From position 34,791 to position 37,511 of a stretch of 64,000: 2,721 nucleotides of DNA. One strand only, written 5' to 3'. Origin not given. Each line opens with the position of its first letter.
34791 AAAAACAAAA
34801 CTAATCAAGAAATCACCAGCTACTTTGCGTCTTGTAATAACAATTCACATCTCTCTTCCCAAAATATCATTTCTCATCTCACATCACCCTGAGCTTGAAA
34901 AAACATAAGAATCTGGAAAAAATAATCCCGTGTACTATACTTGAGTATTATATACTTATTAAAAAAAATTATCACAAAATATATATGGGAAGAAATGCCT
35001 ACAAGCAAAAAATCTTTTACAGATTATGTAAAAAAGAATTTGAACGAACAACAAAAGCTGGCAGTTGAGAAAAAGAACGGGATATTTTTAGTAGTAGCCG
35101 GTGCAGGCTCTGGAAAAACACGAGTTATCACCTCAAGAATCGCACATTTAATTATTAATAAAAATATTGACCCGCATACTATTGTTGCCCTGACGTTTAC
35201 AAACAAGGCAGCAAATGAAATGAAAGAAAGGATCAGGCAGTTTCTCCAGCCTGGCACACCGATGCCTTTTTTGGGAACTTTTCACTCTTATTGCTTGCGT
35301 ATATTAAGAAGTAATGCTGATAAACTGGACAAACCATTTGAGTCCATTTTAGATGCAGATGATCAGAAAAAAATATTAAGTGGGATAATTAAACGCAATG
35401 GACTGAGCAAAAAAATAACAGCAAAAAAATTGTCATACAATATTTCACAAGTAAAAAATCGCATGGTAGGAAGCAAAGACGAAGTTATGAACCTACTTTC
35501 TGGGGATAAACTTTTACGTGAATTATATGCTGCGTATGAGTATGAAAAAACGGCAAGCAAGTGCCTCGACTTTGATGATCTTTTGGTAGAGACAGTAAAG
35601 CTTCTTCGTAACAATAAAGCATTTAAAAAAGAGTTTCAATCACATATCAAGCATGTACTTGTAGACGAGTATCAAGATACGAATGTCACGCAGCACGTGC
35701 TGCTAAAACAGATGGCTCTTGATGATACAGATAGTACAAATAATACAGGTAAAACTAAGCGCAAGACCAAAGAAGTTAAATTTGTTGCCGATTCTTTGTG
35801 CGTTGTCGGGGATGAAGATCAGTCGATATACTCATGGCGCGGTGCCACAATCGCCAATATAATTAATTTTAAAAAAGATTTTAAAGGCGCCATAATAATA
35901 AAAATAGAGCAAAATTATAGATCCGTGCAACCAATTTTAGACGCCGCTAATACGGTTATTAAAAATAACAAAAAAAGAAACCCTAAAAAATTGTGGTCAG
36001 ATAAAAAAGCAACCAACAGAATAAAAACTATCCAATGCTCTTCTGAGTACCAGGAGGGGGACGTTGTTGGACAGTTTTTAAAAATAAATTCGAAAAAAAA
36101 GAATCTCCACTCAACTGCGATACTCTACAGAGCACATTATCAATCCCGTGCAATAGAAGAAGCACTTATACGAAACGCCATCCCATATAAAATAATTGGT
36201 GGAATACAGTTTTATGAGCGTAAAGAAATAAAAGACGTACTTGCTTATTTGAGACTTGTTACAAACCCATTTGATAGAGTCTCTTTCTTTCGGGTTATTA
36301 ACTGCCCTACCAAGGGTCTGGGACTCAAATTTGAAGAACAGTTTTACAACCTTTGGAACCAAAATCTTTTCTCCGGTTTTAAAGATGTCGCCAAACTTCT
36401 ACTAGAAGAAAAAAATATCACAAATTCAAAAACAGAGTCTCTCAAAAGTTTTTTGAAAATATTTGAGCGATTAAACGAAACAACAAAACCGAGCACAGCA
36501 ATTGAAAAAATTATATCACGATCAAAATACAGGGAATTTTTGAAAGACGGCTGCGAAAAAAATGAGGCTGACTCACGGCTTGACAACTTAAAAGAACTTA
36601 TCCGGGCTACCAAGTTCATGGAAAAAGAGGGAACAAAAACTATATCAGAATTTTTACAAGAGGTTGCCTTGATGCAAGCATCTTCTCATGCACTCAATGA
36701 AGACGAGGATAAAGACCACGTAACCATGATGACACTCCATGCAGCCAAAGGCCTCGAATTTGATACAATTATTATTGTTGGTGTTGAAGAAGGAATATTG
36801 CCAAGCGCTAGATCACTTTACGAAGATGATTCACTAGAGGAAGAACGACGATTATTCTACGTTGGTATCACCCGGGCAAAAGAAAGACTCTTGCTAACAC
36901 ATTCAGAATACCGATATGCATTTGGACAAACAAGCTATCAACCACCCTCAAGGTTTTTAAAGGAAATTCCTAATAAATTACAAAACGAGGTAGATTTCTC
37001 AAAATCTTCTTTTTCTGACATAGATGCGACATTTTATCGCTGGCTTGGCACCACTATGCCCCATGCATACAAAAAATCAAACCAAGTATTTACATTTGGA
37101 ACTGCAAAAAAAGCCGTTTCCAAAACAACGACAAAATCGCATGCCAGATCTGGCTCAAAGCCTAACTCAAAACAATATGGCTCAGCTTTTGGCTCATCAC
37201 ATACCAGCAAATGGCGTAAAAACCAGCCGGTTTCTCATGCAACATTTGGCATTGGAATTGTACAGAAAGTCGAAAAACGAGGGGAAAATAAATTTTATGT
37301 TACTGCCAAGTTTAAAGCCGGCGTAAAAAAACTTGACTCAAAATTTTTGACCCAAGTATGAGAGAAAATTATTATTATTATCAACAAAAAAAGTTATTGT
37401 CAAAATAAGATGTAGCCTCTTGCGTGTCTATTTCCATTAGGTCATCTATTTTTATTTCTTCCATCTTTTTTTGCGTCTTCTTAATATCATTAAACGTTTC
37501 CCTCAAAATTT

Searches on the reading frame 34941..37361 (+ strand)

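Call 14: search_protein_families(library=pfam, proteins=[window:34941-37361:+], max_evalue=0.001)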
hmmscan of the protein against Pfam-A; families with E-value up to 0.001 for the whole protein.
window:34941-37361:+ (806 aa): 7 families
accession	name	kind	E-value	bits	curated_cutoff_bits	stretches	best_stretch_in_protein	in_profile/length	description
PF00580.27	UvrD-helicase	-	1.5e-75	254.8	23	1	34-315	1-271/271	UvrD/REP helicase N-terminal domain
PF13361.12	UvrD_C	-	2.7e-69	234.7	25.6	1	320-656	1-349/350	UvrD-like helicase C-terminal domain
PF13245.12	AAA_19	-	8.9e-22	78.1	25.1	1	38-298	1-132/134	AAA domain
PF13538.12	UvrD_C_2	-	2e-09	37.6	27.4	1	593-652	1-51/52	UvrD-like helicase C-terminal domain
PF01443.25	Viral_helicase1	-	9.1e-09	35.9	21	1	523-652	117-226/228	Viral superfamily 1 RNA helicase core domain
PF13604.12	AAA_30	-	9.5e-05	22.6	27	1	34-98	2-66/191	AAA domain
PF13087.12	AAA_12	-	0.00036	20.6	27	1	535-652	84-190/195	AAA domain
